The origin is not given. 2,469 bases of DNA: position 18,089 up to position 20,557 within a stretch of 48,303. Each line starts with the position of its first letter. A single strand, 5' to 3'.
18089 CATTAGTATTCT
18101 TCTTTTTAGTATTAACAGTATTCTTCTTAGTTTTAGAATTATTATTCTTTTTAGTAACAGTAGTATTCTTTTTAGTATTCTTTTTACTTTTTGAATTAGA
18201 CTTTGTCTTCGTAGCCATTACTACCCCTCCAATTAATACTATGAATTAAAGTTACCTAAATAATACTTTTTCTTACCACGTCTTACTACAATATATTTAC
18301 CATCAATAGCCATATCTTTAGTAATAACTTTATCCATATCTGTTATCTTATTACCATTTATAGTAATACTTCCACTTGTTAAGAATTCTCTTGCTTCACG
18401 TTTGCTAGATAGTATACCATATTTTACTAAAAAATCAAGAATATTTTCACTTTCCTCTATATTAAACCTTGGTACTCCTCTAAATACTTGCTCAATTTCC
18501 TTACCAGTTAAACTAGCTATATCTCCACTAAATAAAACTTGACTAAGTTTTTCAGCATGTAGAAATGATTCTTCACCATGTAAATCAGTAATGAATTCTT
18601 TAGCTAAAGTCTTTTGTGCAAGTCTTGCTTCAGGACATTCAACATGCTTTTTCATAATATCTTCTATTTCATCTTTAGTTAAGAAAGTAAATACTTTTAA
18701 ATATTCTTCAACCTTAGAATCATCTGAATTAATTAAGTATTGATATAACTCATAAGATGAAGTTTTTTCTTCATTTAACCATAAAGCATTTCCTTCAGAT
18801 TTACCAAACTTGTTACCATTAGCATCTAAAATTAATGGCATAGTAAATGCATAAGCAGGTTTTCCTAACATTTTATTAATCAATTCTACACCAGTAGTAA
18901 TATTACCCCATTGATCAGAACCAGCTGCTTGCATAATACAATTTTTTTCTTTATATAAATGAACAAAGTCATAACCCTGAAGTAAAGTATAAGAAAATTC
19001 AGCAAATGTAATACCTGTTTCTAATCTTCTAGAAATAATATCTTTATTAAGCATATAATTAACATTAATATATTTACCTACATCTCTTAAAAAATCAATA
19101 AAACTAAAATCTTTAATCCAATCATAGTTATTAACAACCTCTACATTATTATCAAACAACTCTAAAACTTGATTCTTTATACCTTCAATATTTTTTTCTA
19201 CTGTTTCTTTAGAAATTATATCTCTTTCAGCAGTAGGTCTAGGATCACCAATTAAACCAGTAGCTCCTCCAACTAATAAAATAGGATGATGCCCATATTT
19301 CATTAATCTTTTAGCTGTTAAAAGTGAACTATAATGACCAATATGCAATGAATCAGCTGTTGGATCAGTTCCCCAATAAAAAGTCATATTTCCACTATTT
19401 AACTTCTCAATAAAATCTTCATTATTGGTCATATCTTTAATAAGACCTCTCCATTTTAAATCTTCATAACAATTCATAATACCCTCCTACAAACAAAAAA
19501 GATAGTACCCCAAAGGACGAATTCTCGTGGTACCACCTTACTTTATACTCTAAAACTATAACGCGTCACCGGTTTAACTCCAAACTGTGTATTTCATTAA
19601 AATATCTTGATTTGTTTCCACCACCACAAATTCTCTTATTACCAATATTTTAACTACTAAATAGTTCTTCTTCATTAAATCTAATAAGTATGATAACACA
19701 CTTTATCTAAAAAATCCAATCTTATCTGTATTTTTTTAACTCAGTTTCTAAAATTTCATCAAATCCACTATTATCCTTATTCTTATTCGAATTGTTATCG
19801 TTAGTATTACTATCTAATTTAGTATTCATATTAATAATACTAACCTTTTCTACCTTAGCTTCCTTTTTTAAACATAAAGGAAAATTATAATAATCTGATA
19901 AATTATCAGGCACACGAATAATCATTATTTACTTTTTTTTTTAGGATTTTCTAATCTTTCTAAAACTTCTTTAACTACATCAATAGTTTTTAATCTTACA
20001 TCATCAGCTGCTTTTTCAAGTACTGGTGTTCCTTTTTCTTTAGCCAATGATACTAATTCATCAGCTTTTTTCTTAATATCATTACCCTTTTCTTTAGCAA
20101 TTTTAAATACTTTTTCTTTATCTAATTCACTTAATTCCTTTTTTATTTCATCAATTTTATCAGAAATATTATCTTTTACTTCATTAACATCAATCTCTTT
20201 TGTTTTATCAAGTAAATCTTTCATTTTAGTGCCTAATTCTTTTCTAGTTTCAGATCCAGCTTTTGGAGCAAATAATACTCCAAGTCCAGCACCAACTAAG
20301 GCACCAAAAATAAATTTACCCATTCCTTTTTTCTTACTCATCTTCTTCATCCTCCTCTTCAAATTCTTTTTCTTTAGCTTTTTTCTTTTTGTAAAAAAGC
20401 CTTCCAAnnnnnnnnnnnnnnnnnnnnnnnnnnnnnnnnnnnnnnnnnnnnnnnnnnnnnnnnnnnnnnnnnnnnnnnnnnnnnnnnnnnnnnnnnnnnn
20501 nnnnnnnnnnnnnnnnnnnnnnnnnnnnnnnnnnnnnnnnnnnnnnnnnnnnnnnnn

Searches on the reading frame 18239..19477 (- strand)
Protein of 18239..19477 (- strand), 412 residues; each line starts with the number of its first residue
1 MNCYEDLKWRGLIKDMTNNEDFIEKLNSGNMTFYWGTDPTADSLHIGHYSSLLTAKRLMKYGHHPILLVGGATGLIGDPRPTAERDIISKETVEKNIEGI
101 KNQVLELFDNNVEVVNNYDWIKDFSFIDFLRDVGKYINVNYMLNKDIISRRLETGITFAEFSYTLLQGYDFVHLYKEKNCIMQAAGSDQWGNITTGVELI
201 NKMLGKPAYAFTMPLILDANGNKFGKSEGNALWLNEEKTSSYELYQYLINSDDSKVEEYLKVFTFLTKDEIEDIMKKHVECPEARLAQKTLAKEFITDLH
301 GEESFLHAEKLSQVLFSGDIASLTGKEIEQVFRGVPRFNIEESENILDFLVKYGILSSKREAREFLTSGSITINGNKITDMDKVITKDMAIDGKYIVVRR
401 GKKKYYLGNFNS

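Call 76: search_protein_families(library=pfam, proteins=[window:18239-19477:-], max_evalue=0.001)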
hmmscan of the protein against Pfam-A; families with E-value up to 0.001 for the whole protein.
window:18239-19477:- (412 aa): 3 families
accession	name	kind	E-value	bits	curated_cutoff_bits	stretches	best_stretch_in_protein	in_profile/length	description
PF00579.31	tRNA-synt_1b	-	4.5e-73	246.6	21.1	1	29-316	4-291/292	tRNA synthetases class I (W and Y)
PF22421.1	SYY_C-terminal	-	5.4e-30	103.6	27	1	327-407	1-82/83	Tyrosine--tRNA ligase SYY-like C-terminal domain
PF01479.30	S4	-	1.1e-05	25.6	22.8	1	348-380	5-37/48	S4 domain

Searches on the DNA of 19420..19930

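Call 79: search_rna_families(source=window, start=19420, end=19930, threshold=evalue, max_evalue=1)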
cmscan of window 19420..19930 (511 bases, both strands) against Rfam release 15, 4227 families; matches with E-value up to 1: 2.
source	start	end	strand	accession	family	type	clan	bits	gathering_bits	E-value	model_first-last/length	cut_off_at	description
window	19510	19681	-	RF00230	T-box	Cis-reg; leader;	-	67.6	93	1.3e-14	1-219/219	no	T-box leader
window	19865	19930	-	RF02350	psRNA6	Gene; sRNA;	-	16.3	60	0.021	270-333/333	5'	Nitrosomonas sRNA psRNA6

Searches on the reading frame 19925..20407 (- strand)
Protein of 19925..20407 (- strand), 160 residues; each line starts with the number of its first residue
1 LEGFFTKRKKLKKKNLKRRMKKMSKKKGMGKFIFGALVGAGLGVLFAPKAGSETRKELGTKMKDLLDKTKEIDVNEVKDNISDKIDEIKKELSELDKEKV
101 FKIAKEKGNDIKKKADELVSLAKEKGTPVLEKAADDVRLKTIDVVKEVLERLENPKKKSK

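Call 76: search_protein_families(library=pfam, proteins=[window:19925-20407:-], max_evalue=0.001)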
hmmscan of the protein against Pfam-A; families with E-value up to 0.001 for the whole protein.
window:19925-20407:- (160 aa): 1 family
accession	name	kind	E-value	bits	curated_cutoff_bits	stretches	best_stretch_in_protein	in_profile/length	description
PF12732.12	YtxH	-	1e-16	61.5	37.5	1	31-92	3-70/71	YtxH-like protein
